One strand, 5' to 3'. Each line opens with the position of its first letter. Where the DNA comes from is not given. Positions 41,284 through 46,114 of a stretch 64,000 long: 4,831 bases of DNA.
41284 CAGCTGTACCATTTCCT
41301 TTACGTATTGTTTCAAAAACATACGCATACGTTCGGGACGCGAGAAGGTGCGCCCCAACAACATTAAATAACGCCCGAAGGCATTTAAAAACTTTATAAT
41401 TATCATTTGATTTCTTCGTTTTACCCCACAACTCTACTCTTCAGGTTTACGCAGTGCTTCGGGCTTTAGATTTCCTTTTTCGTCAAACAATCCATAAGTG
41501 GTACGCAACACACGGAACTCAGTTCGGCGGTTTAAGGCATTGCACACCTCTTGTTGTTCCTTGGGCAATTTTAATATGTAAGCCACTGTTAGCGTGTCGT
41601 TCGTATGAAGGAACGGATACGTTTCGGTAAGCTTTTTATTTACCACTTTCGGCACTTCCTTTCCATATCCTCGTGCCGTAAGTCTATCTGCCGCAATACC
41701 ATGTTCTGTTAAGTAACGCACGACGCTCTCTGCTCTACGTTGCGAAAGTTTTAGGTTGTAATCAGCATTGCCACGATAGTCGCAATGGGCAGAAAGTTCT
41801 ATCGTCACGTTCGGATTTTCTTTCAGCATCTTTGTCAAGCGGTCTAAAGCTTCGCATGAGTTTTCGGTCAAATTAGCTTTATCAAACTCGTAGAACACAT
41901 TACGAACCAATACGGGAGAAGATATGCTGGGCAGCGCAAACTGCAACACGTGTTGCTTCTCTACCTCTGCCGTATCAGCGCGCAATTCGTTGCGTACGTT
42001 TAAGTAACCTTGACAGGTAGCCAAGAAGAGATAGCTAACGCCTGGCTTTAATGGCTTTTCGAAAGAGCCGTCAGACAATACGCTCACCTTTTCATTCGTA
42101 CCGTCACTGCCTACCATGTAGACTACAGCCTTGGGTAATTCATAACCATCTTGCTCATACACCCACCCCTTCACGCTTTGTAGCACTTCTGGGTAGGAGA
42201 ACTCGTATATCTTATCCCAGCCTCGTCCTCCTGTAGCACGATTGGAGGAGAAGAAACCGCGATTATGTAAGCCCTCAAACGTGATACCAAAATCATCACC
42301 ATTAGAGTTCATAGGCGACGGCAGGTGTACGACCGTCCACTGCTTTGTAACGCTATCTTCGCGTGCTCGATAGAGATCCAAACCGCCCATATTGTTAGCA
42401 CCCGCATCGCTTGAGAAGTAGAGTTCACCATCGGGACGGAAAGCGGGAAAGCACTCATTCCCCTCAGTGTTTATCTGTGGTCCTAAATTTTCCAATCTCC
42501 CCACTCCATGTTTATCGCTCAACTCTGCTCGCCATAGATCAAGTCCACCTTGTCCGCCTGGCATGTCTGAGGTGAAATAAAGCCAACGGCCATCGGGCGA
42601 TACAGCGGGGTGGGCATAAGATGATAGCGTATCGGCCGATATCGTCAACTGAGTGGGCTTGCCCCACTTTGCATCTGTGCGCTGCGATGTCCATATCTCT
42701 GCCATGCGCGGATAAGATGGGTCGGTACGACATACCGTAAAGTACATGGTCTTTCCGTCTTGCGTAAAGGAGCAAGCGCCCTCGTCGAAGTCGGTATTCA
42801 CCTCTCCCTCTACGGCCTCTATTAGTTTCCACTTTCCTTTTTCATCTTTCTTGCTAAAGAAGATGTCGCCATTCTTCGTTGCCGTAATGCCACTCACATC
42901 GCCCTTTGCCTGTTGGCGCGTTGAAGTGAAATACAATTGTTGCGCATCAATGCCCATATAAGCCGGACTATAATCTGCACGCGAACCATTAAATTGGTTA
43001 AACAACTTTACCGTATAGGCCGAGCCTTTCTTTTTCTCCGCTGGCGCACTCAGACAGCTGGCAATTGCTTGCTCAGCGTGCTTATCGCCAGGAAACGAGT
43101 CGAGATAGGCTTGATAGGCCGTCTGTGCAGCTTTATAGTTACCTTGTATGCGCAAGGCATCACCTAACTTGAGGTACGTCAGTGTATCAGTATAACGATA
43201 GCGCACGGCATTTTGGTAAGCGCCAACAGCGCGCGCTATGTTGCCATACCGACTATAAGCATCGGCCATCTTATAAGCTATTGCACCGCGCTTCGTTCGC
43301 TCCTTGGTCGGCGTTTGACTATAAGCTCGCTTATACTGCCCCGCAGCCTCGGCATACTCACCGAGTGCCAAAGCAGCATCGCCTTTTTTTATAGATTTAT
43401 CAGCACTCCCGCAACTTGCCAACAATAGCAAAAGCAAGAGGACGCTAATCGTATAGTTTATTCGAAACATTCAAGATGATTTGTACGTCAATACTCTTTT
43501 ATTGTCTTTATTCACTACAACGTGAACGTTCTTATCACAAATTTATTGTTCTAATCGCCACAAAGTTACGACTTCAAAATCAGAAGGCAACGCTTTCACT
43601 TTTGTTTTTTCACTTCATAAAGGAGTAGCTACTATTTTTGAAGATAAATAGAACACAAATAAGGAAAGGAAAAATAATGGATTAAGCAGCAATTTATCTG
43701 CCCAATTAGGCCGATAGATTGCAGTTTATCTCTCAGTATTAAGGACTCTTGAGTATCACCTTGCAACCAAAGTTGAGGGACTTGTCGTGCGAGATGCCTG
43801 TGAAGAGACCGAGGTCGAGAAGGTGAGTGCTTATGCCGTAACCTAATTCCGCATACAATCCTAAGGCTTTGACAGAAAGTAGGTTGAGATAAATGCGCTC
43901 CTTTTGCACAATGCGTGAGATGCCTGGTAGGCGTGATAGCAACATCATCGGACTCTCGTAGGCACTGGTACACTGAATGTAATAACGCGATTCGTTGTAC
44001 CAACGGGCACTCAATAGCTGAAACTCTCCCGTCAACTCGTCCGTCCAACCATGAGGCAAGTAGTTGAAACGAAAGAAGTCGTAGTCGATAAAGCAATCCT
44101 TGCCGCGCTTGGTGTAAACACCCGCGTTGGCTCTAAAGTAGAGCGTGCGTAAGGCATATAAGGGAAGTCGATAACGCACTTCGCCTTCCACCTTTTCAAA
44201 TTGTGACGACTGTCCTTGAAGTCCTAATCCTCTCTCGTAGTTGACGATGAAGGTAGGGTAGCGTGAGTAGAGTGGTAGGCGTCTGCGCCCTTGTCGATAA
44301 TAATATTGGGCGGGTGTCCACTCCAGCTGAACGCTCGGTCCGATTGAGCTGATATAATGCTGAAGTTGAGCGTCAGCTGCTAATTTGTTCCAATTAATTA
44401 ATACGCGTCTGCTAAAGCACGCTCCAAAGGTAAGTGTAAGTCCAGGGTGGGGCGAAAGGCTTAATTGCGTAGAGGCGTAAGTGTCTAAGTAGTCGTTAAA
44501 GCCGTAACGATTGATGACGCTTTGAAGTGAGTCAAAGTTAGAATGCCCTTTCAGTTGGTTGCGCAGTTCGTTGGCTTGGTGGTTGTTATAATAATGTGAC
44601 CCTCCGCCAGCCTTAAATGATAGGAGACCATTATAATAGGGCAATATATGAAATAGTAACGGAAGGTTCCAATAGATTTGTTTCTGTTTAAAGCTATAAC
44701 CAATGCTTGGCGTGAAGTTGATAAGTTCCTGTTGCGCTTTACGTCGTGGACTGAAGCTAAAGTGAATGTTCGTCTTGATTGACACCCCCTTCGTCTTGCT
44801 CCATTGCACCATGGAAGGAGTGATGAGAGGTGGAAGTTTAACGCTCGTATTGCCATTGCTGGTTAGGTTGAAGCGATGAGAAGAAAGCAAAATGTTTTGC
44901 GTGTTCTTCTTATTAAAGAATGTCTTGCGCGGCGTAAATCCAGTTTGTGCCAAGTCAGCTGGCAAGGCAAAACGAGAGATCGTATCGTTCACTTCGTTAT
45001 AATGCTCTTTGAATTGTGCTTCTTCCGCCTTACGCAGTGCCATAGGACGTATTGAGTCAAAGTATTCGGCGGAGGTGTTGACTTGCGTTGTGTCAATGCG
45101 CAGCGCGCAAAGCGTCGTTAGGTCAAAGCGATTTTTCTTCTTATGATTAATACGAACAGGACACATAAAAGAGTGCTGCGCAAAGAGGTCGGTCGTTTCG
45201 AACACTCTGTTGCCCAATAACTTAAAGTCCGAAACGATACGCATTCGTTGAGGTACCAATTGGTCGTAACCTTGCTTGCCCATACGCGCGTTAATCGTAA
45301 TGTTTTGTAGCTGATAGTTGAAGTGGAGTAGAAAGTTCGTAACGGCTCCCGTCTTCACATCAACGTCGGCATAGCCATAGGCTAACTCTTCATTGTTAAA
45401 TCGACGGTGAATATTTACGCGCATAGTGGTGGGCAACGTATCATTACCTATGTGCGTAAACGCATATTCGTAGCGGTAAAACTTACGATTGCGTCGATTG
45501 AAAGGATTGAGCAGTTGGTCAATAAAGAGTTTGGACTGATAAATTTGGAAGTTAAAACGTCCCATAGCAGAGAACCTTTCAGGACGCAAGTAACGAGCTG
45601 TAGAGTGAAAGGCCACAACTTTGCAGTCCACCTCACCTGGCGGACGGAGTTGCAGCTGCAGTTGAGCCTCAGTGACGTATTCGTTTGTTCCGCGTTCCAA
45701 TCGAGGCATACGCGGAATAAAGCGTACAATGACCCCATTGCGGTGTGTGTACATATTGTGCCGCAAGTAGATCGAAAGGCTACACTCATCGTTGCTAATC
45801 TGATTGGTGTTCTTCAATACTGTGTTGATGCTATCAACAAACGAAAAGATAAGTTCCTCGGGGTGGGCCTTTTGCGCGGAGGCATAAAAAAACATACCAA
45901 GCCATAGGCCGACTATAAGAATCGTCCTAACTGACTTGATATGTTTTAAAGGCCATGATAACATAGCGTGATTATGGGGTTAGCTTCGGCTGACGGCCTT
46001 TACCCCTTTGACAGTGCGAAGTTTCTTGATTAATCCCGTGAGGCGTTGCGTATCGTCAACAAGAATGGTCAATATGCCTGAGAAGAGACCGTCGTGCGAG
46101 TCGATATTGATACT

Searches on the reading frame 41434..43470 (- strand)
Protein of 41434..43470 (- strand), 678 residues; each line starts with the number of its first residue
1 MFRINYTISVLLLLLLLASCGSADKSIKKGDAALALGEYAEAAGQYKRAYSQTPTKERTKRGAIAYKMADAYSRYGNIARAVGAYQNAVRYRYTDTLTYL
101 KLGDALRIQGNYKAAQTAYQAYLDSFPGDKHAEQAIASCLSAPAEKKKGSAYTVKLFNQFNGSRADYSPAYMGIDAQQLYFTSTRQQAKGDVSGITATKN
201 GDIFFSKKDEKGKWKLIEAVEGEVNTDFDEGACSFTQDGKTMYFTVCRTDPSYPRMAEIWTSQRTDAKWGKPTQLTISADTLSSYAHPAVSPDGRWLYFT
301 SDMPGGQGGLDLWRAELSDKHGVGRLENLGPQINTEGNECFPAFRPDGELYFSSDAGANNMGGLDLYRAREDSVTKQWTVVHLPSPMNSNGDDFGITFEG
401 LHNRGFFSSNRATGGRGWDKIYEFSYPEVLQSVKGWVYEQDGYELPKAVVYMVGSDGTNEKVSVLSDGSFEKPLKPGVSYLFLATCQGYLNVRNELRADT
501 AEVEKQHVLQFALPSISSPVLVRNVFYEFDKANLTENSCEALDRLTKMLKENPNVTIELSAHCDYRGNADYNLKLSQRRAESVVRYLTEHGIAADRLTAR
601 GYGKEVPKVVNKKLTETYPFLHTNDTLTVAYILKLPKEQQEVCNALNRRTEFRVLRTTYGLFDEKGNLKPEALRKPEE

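Call 84: search_protein_families(library=pfam, proteins=[window:41434-43470:-], max_evalue=0.00001)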
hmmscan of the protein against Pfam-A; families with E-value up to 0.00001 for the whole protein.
window:41434-43470:- (678 aa): 5 families
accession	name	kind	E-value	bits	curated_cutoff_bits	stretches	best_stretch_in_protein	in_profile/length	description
PF00691.25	OmpA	-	4.6e-19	69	27.2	1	526-614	1-91/98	OmpA family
PF07676.18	PD40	-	2.1e-16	59.9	20.9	1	287-314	13-38/38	WD40-like Beta Propeller Repeat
PF13432.12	TPR_16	-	1.7e-10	41.6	32.7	1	66-129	1-64/65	Tetratricopeptide repeat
PF07719.23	TPR_2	-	4.1e-08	33.2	27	0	29-55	7-33/34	Tetratricopeptide repeat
PF13428.12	TPR_14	-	1.8e-07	31.6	23.5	0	99-134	4-39/44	Tetratricopeptide repeat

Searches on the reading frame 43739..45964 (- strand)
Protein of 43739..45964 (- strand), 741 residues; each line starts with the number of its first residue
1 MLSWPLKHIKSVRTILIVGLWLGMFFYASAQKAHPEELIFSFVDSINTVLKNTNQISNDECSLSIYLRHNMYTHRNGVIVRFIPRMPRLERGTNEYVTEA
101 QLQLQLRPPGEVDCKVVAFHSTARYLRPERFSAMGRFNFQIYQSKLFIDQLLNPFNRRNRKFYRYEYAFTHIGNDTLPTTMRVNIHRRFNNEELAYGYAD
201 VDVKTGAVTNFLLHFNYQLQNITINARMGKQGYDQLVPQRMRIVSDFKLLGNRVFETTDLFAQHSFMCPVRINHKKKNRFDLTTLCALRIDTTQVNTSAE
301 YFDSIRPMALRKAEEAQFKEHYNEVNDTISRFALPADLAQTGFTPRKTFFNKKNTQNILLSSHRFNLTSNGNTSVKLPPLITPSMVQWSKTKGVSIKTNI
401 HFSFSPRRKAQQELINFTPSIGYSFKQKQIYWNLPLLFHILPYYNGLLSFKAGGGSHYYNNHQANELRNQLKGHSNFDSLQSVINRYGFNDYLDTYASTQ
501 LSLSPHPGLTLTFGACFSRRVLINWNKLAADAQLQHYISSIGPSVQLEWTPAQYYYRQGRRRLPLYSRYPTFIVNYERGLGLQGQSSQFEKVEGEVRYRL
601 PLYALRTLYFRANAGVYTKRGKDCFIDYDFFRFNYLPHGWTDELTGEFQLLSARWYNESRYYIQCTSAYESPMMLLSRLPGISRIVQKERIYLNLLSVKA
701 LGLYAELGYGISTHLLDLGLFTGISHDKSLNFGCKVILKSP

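Call 84: search_protein_families(library=pfam, proteins=[window:43739-45964:-], max_evalue=0.00001)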
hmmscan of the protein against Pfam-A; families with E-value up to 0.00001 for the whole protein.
window:43739-45964:- (741 aa): 1 family
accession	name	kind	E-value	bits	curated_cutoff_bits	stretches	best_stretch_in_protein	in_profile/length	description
PF18939.6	DUF5686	-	6.4e-71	240.1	39.2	1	91-711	55-669/669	Family of unknown function (DUF5686)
